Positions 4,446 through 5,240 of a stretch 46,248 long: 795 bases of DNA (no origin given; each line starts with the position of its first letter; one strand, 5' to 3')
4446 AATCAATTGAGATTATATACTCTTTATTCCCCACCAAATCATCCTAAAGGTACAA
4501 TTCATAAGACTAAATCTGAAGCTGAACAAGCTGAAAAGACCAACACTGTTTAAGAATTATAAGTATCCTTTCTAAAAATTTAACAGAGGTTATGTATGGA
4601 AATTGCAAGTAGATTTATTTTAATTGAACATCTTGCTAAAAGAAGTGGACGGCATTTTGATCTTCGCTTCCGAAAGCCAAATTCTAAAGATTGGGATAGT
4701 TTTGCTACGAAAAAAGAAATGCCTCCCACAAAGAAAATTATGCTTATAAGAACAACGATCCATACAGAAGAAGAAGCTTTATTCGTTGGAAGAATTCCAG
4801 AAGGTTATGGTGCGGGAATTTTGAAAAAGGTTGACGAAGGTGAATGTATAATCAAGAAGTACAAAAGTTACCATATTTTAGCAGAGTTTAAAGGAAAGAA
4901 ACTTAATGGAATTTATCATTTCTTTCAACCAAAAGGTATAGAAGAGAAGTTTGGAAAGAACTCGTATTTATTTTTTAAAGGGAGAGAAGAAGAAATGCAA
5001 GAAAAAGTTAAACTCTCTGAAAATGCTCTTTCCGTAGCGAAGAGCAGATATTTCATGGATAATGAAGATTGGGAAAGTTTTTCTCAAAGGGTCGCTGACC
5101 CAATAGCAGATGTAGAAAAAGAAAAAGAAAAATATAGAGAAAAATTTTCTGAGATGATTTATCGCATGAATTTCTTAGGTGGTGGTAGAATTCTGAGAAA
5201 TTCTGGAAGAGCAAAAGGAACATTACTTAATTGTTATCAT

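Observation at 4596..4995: Ribonucleotide reductase carries a roughly 130-aa N-terminal domain resembling a LigD-type 3'-phosphoesterase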

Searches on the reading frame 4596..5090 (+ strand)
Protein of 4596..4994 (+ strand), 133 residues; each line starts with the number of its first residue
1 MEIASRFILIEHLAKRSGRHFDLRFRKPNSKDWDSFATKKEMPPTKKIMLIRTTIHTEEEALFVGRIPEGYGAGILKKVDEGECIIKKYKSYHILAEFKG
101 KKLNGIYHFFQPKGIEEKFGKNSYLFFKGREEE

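Call 3: search_protein_families(library=pfam, proteins=[window:4596-4994:+], max_evalue=1)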
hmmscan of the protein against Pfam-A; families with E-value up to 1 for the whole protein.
window:4596-4994:+ (133 aa): 2 families
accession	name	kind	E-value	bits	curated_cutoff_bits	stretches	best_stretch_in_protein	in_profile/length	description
PF13298.12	LigD_N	-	1.8e-09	38.1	31.1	1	11-109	2-105/107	DNA Ligase D 3'-phosphoesterase domain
PF09153.16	MGMT_N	-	0.034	14.6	22.1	1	56-104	8-54/90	Methylated DNA-protein cysteine methyltransferase, N-terminal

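Call 4: search_protein_families(library=phrogs, proteins=[window:4596-4994:+], max_evalue=1)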
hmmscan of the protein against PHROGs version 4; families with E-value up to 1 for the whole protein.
window:4596-4994:+ (133 aa): 0 families

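Call 6: search_solved_structures(query=window:4596-4994:+, max_evalue=10, show_alignments=3)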
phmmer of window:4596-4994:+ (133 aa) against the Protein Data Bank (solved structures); distinct sequences matched with E-value up to 10: 5.
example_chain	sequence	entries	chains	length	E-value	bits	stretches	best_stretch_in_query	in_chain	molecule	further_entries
3p4h_A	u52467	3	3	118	6.1e-09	39.3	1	5-112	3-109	ATP-dependent DNA ligase, N-terminal domain protein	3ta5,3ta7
3p43_A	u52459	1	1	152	3.6e-07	33.5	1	8-128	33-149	Putative uncharacterized protein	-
5dmp_A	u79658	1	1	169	0.0007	22.9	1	16-131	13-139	Uncharacterized protein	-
3n9b_A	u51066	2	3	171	0.059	16.7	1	10-112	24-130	Probable ATP-dependent DNA ligase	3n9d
2lj6_A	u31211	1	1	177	0.073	16.4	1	10-112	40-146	Probable ATP-dependent DNA ligase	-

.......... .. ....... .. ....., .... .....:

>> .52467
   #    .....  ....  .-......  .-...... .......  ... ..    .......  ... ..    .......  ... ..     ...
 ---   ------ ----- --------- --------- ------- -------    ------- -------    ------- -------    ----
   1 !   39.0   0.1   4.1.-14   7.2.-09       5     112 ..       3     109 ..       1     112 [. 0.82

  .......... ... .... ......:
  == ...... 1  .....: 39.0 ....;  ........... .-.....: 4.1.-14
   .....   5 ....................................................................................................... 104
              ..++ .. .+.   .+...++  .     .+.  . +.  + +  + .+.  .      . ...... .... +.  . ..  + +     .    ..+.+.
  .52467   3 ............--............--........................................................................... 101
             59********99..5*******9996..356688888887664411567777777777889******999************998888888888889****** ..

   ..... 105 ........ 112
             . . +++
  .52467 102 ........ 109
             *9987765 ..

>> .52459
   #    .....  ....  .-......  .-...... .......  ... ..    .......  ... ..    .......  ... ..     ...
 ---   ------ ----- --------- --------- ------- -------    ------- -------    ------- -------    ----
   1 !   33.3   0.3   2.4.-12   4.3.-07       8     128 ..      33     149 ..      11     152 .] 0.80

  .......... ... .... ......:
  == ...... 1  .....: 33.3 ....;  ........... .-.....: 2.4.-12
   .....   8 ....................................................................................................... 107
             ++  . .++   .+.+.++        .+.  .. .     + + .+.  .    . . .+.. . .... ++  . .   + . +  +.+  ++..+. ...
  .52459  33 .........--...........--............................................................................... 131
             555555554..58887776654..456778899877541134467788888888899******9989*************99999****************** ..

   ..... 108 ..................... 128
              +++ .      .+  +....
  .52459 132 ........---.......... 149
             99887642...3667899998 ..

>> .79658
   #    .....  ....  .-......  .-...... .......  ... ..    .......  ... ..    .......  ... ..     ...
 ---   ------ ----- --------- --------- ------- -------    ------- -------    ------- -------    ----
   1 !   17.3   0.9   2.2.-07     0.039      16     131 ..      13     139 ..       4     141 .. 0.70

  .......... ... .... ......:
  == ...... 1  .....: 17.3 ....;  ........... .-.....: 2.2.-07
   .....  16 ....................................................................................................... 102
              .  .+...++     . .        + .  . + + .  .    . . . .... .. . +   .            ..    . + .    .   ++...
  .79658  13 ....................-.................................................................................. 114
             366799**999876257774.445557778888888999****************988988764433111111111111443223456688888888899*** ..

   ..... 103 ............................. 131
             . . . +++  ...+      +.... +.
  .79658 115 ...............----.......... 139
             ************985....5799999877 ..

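Call 7: find_homologous_proteins(query=window:4596-4994:+, max_evalue=0.001)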
Query window:4596-4994:+ (133 aa): 12 proteins with E <= 0.001 among 16 candidates.
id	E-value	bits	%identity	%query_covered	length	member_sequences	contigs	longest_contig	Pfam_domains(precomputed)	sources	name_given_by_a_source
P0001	1.8e-45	172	55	100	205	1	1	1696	PF13298.13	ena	-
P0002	1.8e-41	159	55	95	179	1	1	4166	PF13298.13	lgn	-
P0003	2.3e-34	136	51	97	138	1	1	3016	PF13298.13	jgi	-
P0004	3.4e-34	136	53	96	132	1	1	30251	PF13298.13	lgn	-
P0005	5.4e-34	135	55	95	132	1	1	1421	PF13298.13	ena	-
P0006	1.4e-33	134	53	97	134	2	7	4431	PF13298.13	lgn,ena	-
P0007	1.8e-33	133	50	97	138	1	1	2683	PF13298.13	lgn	-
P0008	6.0e-33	132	51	95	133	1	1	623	PF13298.13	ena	-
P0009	8.2e-33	131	53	98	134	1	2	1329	PF13298.13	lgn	-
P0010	4.4e-31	126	51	95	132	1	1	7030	PF13298.13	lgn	-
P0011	8.0e-30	122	69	62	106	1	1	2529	PF13298.13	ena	-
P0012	1.1e-24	105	55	68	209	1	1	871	PF00317.27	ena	-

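Call 10: find_encoding_contigs(protein=P0004, flank=10000, max_places=3)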
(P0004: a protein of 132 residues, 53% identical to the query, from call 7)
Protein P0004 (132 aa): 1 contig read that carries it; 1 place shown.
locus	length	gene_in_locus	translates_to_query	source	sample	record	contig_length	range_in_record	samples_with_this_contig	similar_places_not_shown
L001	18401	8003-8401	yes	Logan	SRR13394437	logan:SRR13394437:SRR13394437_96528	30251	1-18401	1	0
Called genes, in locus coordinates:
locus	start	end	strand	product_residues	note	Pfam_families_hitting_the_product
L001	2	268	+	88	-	?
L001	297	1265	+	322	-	PF00294:PfkB, PF08543:Phos_pyr_kin (weak)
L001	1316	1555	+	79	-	-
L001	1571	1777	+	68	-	-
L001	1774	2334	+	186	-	PF01467:CTP_transf_like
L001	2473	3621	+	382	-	PF01367:5_3_exonuc (weak)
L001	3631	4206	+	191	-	PF13580:SIS_2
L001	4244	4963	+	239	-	-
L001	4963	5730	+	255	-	PF18741:MTES_1575 (weak), PF04480:DUF559 (weak)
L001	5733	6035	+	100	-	-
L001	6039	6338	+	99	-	-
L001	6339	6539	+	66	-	-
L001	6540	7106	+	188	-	PF13238:AAA_18 (faint), PF13521:AAA_28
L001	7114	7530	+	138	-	PF03167:UDG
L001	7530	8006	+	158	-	PF02075:RuvC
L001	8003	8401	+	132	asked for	PF13298:LigD_N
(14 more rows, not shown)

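Call 12: find_encoding_contigs(protein=P0001, flank=5000, max_places=3)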
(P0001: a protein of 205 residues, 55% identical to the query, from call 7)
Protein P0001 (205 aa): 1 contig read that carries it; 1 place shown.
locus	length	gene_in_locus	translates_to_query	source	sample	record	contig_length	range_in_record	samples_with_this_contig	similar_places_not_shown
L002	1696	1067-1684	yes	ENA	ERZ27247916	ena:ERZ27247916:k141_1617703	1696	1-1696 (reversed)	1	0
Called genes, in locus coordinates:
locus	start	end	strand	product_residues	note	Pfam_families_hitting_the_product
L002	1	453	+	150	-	?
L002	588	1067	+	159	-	-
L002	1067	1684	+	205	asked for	PF13298:LigD_N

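Call 13: find_encoding_contigs(protein=P0012, flank=5000, max_places=3)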
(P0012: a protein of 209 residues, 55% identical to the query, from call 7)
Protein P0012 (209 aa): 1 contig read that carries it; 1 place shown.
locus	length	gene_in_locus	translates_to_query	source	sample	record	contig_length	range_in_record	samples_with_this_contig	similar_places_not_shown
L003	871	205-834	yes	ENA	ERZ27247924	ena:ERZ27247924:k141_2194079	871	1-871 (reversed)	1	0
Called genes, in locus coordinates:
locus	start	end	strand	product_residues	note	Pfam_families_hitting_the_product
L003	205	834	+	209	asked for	PF00317:Ribonuc_red_lgN (weak)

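Call 19: find_related_loci(query=A1, collection=viral_contigs, flank=4000)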
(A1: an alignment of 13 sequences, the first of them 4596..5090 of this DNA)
Query A1 (165 aa) in viral_contigs; peptide patterns used: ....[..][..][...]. (x = any residue, [..] = any of these).
30 stretches matched a pattern; 3 encode a relative of the query (tblastn E <= 1e-3); 3 distinct loci.
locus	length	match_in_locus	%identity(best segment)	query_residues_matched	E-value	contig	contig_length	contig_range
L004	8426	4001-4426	50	2-137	5e-38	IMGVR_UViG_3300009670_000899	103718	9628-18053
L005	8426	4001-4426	50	2-137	5e-38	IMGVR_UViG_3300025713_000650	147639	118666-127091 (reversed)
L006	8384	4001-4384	50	5-127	3e-36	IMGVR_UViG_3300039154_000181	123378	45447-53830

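Call 23: search_protein_families(library=pfam, proteins=[L004:4007-5269:+, L004:2663-3976:+, L004:5301-6200:+, L006:3998-4405:+, L006:5722-7530:+, L006:5065-5607:+, L006:2514-3011:+, L006:621-1757:+], max_evalue=0.01)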
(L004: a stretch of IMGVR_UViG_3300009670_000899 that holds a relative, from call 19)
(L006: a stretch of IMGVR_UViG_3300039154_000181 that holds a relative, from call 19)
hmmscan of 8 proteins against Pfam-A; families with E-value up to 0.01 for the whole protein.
L004:4007-5269:+ (421 aa): 2 families
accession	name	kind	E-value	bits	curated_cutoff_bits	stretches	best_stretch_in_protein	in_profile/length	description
PF13298.12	LigD_N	-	4.3e-15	56.2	31.1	1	8-110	2-106/107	DNA Ligase D 3'-phosphoesterase domain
PF01435.24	Peptidase_M48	-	2.3e-13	50.9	20.3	1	203-384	28-184/186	Peptidase family M48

L004:2663-3976:+ (438 aa): 2 families
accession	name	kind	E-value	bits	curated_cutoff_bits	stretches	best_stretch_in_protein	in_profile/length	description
PF00004.35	AAA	-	7.2e-05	23.7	21.2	1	228-359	2-124/131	ATPase family associated with various cellular activities (AAA)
PF13401.12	AAA_22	-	0.0026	18.5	27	0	227-248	8-29/130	AAA domain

L004:5301-6200:+ (300 aa): 1 family
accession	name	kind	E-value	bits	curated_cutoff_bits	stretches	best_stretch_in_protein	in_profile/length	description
PF01435.24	Peptidase_M48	-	1.3e-16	61.4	20.3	1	74-250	31-182/186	Peptidase family M48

L006:3998-4405:+ (136 aa): 1 family
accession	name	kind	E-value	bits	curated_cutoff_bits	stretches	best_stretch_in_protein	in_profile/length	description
PF13298.12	LigD_N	-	1.5e-15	57.7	31.1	1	8-110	2-106/107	DNA Ligase D 3'-phosphoesterase domain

L006:5722-7530:+ (603 aa): 2 families
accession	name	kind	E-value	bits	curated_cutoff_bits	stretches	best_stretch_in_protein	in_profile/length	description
PF02867.20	Ribonuc_red_lgC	-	7e-103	345.5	23.9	1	87-538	2-523/523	Ribonucleotide reductase, barrel domain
PF00317.26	Ribonuc_red_lgN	-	9.7e-10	38.8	28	1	16-80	5-75/77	Ribonucleotide reductase, all-alpha domain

L006:5065-5607:+ (181 aa): 1 family
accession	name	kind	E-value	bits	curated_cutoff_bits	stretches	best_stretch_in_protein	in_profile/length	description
PF00156.33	Pribosyltran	-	8.6e-26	90.6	26.3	1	18-161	13-157/158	Phosphoribosyl transferase domain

L006:2514-3011:+ (166 aa): 1 family
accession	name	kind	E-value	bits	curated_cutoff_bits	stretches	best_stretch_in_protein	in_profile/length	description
PF02075.23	RuvC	-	4.7e-05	23.7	22.2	1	10-130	2-120/148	Crossover junction endodeoxyribonuclease RuvC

L006:621-1757:+ (379 aa): 3 families
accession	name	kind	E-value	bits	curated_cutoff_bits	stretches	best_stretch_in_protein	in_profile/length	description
PF01367.25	5_3_exonuc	-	2.5e-06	28.3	40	1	233-301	9-62/97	5'-3' exonuclease, C-terminal SAM fold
PF02739.22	5_3_exonuc_N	-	3.4e-06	27.3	34.3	1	121-206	71-152/164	5'-3' exonuclease, N-terminal resolvase-like domain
PF20792.2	VCD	-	0.00014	21.7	27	1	179-321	30-166/240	VopL C-terminal dimerization domain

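Call 24: search_protein_representatives(protein=window:4596-4994:+)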
Query: 133 residues. Proteins with E-value up to 0.001 (for the whole library): 559; up to 1e-10: 59; up to 1e-30: 9. The best 150 are listed.
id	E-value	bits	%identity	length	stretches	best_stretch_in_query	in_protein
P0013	4.3e-38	146.6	60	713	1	1-130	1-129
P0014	1.2e-34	135.4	53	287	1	1-131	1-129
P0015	2.3e-34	134.5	49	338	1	3-130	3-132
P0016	3.9e-33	130.6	50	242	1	1-131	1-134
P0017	1.6e-32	128.6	52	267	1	5-131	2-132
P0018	3.3e-32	127.6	48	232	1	5-132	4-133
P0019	3.9e-32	127.3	50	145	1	4-130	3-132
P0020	4.6e-32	127.1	53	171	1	2-119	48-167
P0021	6.0e-32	126.7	54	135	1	5-131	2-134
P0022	1.3e-30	122.4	50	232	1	4-130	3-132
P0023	1.6e-30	122.1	49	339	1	1-131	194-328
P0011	2.5e-30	121.5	71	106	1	1-82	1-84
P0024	2.6e-30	121.4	52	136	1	5-133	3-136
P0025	4.2e-30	120.8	50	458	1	4-132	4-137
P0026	4.3e-29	117.5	46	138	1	5-132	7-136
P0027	5.7e-29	117.1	46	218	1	1-130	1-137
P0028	6.4e-29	116.9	53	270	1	5-132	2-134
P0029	3.2e-28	114.7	46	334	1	2-129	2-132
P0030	4.6e-28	114.2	46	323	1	4-132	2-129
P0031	4.8e-28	114.1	49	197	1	4-118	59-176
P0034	4.2e-27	111.1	46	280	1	5-130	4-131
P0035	3.6e-26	108.0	47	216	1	4-130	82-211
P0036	1.0e-25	106.5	46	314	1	4-130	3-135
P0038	1.5e-24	102.8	47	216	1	5-130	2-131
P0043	1.6e-22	96.2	45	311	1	1-130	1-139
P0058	8.1e-13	64.8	48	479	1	7-90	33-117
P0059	8.6e-13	64.7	43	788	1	7-90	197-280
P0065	2.1e-11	60.2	39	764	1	6-116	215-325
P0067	2.9e-11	59.8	44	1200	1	7-89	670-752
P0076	3.2e-10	56.4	42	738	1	7-90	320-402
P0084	8.0e-10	55.1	45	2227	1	6-88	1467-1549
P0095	3.8e-09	52.9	38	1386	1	11-112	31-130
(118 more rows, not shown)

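Call 25: search_protein_families(library=pfam, proteins=[P0013, P0014, P0015, P0016, P0017, P0018, P0022, P0023, P0025, P0027], max_evalue=0.01)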
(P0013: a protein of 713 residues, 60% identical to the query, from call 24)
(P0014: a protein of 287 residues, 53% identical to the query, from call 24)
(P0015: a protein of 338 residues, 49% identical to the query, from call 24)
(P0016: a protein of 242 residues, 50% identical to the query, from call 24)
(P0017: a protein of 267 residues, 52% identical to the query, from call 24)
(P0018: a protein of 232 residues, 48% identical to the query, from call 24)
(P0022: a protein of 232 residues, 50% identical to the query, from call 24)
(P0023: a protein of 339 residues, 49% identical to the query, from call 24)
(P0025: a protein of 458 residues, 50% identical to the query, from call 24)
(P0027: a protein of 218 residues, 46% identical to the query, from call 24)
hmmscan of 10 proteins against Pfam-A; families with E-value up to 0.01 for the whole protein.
P0013 (713 aa): 5 families
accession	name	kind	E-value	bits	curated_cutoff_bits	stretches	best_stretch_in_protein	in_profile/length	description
PF02867.20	Ribonuc_red_lgC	-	2.8e-99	333.6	23.9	1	212-663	2-523/523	Ribonucleotide reductase, barrel domain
PF00317.26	Ribonuc_red_lgN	-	1.7e-12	47.7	28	1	138-208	3-77/77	Ribonucleotide reductase, all-alpha domain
PF13298.12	LigD_N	-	9.2e-12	45.5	31.1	1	11-112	2-105/107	DNA Ligase D 3'-phosphoesterase domain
PF11641.13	Antigen_Bd37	-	0.0059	16.6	25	0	620-705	83-165/224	Glycosylphosphatidylinositol-anchored merozoite surface protein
PF21995.1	RNR-II_ins_dom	-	0.0095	16.6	27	0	245-276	72-103/107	B12-dependent ribonucleotide reductase, insertion domain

P0014 (287 aa): 3 families
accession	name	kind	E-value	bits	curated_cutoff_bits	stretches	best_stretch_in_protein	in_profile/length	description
PF13298.12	LigD_N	-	5.2e-15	55.9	31.1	1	11-111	2-105/107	DNA Ligase D 3'-phosphoesterase domain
PF00317.26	Ribonuc_red_lgN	-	6.3e-10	39.4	28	1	137-205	3-77/77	Ribonucleotide reductase, all-alpha domain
PF02867.20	Ribonuc_red_lgC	-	7.6e-06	25.3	23.9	1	209-268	2-61/523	Ribonucleotide reductase, barrel domain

P0015 (338 aa): 2 families
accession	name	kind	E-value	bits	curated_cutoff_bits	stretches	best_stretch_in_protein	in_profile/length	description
PF13298.12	LigD_N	-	1.1e-17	64.5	31.1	1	11-112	2-106/107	DNA Ligase D 3'-phosphoesterase domain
PF18933.6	PsbP_2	-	0.0048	17.4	27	1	147-246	86-180/184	PsbP-like protein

P0016 (242 aa): 2 families
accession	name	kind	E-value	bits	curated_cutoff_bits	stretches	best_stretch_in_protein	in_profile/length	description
PF13298.12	LigD_N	-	8.5e-14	52.1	31.1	1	12-112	3-106/107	DNA Ligase D 3'-phosphoesterase domain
PF18905.5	DUF5661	-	1.3e-09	38.7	27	1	188-235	20-65/65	Protein of unknown function (DUF5661)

P0017 (267 aa): 2 families
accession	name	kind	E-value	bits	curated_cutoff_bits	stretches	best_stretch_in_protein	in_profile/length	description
PF13298.12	LigD_N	-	1.6e-11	44.7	31.1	1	9-112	3-107/107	DNA Ligase D 3'-phosphoesterase domain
PF25632.1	Fusello_VP2_Capsid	-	0.0038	18.1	27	0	211-246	1-36/74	Fusellovirus capsid protein VP2 family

P0018 (232 aa): 1 family
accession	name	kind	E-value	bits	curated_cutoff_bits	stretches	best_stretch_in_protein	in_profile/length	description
PF13298.12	LigD_N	-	2.6e-20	73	31.1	1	11-111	3-106/107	DNA Ligase D 3'-phosphoesterase domain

P0022 (232 aa): 1 family
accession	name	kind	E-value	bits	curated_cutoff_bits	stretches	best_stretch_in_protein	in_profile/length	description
PF13298.12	LigD_N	-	5.1e-19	68.9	31.1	1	10-111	2-106/107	DNA Ligase D 3'-phosphoesterase domain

P0023 (339 aa): 1 family
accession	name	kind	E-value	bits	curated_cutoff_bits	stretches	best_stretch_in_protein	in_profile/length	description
PF13298.12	LigD_N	-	7.3e-17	61.9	31.1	1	204-305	2-106/107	DNA Ligase D 3'-phosphoesterase domain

P0025 (458 aa): 3 families
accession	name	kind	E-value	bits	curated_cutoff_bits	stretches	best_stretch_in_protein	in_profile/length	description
PF13298.12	LigD_N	-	1.1e-15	58.1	31.1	1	11-113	2-106/107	DNA Ligase D 3'-phosphoesterase domain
PF01435.24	Peptidase_M48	-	6.8e-15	55.8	20.3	1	205-401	10-184/186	Peptidase family M48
PF12821.13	ThrE_2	-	0.0079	16.9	27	0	268-318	32-82/129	Threonine/Serine exporter, ThrE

P0027 (218 aa): 1 family
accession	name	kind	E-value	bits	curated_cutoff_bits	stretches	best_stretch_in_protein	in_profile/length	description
PF13298.12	LigD_N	-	2.4e-18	66.7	31.1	1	11-112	2-106/107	DNA Ligase D 3'-phosphoesterase domain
